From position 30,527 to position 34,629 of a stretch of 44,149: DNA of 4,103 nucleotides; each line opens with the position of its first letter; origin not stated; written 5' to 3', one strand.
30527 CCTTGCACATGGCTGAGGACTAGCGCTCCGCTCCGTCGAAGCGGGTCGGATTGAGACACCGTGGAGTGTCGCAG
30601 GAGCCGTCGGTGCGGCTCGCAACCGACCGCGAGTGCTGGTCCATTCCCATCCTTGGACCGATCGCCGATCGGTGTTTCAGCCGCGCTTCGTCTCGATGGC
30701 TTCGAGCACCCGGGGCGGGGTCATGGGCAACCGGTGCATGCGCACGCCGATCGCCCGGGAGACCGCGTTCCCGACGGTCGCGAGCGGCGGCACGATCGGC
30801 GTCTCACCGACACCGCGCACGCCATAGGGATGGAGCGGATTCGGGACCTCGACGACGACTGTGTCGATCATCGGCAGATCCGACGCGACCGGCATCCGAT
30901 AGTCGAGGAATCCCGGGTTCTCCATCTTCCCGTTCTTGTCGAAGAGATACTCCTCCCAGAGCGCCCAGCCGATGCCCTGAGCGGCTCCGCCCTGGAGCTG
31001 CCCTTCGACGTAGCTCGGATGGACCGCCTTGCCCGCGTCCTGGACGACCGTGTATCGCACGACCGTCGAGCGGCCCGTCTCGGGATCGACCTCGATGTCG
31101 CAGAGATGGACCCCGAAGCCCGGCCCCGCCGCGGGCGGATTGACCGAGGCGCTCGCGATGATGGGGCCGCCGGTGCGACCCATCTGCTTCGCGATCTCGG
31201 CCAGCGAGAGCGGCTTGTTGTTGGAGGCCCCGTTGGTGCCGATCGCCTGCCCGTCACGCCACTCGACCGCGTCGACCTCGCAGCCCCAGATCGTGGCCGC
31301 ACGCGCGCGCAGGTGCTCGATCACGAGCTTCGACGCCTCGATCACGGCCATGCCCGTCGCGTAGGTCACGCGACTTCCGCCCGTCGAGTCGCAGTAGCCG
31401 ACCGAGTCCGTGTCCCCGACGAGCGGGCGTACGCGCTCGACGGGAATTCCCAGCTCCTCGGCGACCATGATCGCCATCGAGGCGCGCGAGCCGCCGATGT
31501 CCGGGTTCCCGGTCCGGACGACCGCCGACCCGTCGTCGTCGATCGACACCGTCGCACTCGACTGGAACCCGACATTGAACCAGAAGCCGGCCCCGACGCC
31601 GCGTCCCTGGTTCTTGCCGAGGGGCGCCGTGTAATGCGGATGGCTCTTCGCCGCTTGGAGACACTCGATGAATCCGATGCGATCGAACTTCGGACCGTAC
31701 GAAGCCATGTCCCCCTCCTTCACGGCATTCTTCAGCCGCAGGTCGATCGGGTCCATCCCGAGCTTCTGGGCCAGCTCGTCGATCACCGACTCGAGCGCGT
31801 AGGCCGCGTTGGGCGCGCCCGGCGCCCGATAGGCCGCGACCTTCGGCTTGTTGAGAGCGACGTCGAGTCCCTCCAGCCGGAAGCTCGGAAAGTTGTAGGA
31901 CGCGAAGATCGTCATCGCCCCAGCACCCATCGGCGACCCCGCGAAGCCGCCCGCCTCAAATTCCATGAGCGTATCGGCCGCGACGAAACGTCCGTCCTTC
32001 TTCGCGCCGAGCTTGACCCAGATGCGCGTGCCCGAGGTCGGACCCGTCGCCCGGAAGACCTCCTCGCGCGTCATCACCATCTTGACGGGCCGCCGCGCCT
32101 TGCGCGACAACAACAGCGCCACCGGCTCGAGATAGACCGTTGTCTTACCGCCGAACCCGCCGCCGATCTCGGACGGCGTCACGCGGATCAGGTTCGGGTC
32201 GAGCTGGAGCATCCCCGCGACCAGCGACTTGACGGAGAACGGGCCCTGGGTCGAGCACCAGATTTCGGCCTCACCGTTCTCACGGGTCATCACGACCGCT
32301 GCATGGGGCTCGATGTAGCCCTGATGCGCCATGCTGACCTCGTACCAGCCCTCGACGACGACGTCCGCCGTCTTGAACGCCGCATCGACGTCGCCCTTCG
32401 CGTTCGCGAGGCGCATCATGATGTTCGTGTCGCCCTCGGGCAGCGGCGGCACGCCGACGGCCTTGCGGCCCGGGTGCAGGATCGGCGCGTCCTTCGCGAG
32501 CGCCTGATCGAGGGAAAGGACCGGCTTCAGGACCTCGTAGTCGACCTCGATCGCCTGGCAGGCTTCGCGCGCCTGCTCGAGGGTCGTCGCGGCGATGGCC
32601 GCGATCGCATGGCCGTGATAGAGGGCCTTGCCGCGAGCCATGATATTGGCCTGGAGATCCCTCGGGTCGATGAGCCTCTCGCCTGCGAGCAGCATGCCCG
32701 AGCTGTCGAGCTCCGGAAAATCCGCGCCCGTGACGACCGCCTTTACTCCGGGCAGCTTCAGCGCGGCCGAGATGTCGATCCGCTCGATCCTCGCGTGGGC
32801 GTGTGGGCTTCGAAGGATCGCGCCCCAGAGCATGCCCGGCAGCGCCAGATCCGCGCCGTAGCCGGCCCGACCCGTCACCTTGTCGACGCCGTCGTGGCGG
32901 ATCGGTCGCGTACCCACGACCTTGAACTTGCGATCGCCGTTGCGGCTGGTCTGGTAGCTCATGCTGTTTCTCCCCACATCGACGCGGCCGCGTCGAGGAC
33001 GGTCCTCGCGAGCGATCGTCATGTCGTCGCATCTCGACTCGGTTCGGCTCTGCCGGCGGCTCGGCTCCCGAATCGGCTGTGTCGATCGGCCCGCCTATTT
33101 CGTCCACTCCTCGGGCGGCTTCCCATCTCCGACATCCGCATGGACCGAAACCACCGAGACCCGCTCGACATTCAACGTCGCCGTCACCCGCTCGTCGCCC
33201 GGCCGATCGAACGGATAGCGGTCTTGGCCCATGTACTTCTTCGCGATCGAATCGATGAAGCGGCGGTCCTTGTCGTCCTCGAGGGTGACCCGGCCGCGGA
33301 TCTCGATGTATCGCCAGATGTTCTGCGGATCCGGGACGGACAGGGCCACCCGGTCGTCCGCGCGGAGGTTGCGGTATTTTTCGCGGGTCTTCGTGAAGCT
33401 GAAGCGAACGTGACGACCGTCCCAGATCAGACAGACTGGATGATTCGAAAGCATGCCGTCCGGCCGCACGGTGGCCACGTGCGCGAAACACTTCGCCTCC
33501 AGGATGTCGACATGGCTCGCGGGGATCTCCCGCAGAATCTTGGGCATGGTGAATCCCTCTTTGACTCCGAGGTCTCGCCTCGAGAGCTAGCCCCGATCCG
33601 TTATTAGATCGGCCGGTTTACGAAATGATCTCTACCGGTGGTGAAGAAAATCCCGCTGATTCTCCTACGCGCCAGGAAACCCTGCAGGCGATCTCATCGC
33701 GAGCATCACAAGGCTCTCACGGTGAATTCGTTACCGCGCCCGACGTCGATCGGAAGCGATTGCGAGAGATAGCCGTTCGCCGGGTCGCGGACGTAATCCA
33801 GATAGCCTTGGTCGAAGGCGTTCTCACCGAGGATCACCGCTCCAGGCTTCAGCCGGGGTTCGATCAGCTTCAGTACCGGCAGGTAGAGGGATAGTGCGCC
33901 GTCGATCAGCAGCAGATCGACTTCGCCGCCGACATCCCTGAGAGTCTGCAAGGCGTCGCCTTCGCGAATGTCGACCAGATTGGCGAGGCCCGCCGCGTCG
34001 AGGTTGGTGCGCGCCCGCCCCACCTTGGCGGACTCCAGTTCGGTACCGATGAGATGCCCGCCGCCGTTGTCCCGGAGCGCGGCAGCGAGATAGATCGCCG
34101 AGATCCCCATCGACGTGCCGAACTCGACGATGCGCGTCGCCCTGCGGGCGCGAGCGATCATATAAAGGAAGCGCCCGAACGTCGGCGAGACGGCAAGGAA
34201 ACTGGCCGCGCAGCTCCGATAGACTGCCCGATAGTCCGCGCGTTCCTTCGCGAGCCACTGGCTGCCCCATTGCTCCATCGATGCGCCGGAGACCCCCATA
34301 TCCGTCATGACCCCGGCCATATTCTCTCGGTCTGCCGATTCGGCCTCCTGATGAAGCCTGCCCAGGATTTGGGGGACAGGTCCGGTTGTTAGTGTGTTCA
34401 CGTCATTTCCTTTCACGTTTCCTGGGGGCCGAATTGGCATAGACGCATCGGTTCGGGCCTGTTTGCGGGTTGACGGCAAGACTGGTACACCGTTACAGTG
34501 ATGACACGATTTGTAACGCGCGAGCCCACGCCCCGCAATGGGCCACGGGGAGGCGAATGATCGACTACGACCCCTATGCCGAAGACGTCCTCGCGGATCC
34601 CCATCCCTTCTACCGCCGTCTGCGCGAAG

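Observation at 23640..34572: Near-identical 129/132-bp direct repeat, holding a control region plus one live and one vestigial gene start in each copy, brackets a 10.7-kb gene block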

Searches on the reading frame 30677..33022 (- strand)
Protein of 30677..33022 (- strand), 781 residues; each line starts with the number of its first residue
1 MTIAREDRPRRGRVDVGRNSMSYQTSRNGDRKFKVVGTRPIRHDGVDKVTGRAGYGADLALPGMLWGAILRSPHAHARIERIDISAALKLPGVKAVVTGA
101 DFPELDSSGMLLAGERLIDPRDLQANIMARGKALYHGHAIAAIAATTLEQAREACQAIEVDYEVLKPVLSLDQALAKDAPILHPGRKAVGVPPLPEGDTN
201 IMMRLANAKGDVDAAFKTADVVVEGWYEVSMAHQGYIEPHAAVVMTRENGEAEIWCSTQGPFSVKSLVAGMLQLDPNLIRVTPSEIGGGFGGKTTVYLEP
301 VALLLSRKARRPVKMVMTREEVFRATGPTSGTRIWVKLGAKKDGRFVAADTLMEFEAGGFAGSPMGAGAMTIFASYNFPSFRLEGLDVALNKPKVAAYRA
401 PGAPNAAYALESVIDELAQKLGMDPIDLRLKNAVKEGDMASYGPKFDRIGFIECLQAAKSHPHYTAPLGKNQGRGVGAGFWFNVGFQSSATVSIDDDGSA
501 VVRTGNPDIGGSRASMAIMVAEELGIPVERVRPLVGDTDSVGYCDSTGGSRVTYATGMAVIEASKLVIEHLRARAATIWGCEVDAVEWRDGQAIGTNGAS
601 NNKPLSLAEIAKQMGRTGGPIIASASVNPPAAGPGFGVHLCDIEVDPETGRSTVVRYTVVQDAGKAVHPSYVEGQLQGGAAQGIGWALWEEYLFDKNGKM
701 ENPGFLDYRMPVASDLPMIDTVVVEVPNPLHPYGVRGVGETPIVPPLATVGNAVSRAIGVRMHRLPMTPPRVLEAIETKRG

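Call 10: search_protein_families(library=pfam, proteins=[window:30677-33022:-])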
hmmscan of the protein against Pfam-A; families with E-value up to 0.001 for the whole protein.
window:30677-33022:- (781 aa): 3 families
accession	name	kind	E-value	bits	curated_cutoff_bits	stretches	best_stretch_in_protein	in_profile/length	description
PF02738.23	MoCoBD_1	-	1.2e-67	228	27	1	199-433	7-244/244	Molybdopterin cofactor-binding domain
PF20256.3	MoCoBD_2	-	8e-66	222.9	27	1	474-717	25-283/283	Molybdopterin cofactor-binding domain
PF01315.27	Ald_Xan_dh_C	-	4e-29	101.6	31.3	1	50-166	1-110/110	Aldehyde oxidase and xanthine dehydrogenase, a/b hammerhead domain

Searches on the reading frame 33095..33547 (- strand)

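Call 10: search_protein_families(library=pfam, proteins=[window:33095-33547:-])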
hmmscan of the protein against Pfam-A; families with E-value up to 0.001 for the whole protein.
window:33095-33547:- (150 aa): 1 family
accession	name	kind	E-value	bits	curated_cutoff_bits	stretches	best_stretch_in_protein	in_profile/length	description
PF01243.27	PNPOx_N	-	8.5e-13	49.2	28.1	1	11-132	4-118/120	Pyridoxamine 5'-phosphate oxidase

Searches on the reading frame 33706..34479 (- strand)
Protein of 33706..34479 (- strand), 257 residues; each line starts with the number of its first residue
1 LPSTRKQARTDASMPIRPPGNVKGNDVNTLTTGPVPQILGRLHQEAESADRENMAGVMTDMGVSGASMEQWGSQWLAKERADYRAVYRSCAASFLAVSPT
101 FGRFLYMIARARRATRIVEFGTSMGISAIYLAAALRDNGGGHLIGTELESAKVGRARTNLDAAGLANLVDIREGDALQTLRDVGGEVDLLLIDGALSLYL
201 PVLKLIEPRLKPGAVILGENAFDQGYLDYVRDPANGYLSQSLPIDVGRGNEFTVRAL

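Call 10: search_protein_families(library=pfam, proteins=[window:33706-34479:-])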
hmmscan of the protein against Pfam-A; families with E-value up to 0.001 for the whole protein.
window:33706-34479:- (257 aa): 2 families
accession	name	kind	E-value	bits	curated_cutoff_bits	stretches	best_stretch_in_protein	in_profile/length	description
PF13578.12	Methyltransf_24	-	3.1e-17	63.8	26.3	1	118-219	1-103/105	Methyltransferase domain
PF01596.23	Methyltransf_3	-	2.2e-10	40.6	22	1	92-227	23-161/204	O-methyltransferase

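Call 33: find_homologous_proteins(query=window:33706-34479:-, max_evalue=1e-30)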
Query window:33706-34479:- (257 aa): 5854 proteins with E <= 1e-30 among 8000 candidates; the best 120 are listed.
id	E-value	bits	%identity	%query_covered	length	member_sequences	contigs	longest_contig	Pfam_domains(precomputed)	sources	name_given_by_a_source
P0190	1.9e-126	439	100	79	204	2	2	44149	PF01596.24,PF13578.13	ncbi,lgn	-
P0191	5.4e-108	378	76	91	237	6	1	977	PF01596.24,PF13578.13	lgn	-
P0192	9.1e-107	374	70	100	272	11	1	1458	PF01596.24,PF13578.13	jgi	jgi:predicted O-methyltransferase YrrM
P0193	1.1e-106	374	74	91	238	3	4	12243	PF01596.24,PF13578.13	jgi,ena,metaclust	jgi:predicted O-methyltransferase YrrM|metaclust:\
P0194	1.0e-105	371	74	89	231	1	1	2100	PF13649.13,PF01596.24,PF13578.13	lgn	-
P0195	2.8e-105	369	75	89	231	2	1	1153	PF01596.24,PF13578.13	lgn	-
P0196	9.6e-105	368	75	90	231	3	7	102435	PF01596.24,PF13578.13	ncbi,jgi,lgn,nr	ncbi:O-methyltransferase [Labrys wisconsinensis]|nr:class I SAM-dependent methyltransferase [Labrys 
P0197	1.0e-104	368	72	93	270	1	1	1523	PF13649.13,PF01596.24,PF13578.13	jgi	jgi:predicted O-methyltransferase YrrM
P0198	1.7e-104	367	75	90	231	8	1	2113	PF13649.13,PF01596.24,PF13578.13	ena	-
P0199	1.7e-104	367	68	100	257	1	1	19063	PF13649.13,PF01596.24,PF13578.13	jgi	jgi:predicted O-methyltransferase YrrM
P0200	2.7e-104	366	75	89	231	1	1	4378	PF01596.24,PF13578.13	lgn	-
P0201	3.6e-104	366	75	90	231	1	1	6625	PF13649.13,PF01596.24,PF13578.13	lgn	-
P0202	4.0e-104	366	68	98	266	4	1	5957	PF01596.24,PF13578.13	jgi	jgi:predicted O-methyltransferase YrrM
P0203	6.8e-104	365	74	90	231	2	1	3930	PF13649.13,PF01596.24,PF13578.13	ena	-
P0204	9.9e-104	364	73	91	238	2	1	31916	PF01596.24,PF13578.13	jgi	jgi:predicted O-methyltransferase YrrM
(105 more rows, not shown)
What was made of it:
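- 30677..34401 (-): Block operon 2: methyltransferase (33706-34401), PNPOx-like (33095-33547), molybdopterin-binding aldehyde oxidase/xanthine dehydrogenase-type subunit (30677-33022). Pfam (call 10); methyltransferase length (call 33)
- Checked: This is the most common length among its homologues (call 33).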

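Call 36: list_cluster_members(proteins=[P0190, P0001])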
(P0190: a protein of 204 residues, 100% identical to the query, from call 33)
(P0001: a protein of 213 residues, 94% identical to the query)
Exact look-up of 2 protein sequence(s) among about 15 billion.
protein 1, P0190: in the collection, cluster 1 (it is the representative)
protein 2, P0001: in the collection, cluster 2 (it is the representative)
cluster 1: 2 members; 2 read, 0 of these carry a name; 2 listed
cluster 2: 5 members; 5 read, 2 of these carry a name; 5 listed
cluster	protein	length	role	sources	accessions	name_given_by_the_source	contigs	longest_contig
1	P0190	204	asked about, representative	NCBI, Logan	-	-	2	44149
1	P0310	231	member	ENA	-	-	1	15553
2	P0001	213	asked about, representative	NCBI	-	-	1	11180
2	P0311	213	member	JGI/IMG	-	AcrR family transcriptional regulator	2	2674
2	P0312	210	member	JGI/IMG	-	AcrR family transcriptional regulator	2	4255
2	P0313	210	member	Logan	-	-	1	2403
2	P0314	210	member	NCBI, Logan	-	-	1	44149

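Call 39: find_encoding_contigs(protein=P0310, flank=10000, max_places=3)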
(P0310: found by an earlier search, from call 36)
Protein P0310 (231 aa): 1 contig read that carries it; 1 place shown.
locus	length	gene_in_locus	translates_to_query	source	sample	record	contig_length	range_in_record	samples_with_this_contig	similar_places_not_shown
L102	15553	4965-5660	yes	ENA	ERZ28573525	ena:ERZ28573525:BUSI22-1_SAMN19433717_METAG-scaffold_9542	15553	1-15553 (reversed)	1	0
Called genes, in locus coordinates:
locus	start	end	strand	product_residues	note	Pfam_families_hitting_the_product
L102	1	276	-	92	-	?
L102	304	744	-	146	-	PF07110:EthD (weak)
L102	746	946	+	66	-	-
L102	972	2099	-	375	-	PF13469:Sulfotransfer_3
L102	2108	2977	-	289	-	PF00296:Bac_luciferase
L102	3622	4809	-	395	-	PF00067:p450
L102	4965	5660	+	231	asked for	PF01596:Methyltransf_3, PF13578:Methyltransf_24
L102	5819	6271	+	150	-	PF01243:PNPOx_N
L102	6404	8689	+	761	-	PF01315:Ald_Xan_dh_C, PF02738:MoCoBD_1, PF20256:MoCoBD_2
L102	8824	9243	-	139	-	PF13622:4HBT_3, PF03061:4HBT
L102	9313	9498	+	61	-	-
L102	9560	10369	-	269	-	PF00378:ECH_1, PF16113:ECH_2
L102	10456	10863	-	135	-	PF12172:zf-ChsH2, PF01796:OB_ChsH2_C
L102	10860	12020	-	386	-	PF02803:Thiolase_C (faint), PF22691:Thiolase_C_1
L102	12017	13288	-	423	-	PF01979:Amidohydro_1, PF07969:Amidohydro_3 (weak)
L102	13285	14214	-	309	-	PF00106:adh_short, PF08659:KR, PF13561:adh_short_C2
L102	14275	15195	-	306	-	PF02668:TauD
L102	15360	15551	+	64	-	?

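Call 51: find_encoding_contigs(protein=P0312, flank=5000, max_places=4)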
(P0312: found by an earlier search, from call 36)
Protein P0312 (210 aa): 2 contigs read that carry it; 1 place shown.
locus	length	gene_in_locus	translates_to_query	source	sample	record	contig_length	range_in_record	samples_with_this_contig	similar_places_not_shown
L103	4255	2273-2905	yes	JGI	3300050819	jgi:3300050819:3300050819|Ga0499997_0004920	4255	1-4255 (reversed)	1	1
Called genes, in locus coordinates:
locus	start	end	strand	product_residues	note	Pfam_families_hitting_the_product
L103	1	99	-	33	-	?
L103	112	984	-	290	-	PF00296:Bac_luciferase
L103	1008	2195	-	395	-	PF00067:p450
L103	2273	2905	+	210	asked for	PF00440:TetR_N, PF16925:TetR_C_13 (faint), PF16859:TetR_C_11, PF21597:TetR_C_43 (weak)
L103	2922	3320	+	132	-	PF14534:DUF4440 (weak), PF12680:SnoaL_2 (weak)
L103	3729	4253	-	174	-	?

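Call 52: find_encoding_contigs(protein=P0311, flank=5000, max_places=4)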
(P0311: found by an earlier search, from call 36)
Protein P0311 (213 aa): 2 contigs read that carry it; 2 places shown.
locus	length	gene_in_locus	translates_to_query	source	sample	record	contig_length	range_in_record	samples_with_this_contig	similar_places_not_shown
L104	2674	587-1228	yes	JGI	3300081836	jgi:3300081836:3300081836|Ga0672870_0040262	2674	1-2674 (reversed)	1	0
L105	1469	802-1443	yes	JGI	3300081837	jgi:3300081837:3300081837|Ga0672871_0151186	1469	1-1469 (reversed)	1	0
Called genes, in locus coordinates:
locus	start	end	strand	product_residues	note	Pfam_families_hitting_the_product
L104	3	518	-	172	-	?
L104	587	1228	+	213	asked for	PF00440:TetR_N, PF16925:TetR_C_13 (faint), PF21597:TetR_C_43 (weak), PF16859:TetR_C_11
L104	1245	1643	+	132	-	PF14534:DUF4440 (weak), PF12680:SnoaL_2 (weak)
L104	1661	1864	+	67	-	-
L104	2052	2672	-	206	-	?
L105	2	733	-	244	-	?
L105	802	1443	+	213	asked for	PF00440:TetR_N, PF16925:TetR_C_13 (faint), PF21597:TetR_C_43 (weak), PF16859:TetR_C_11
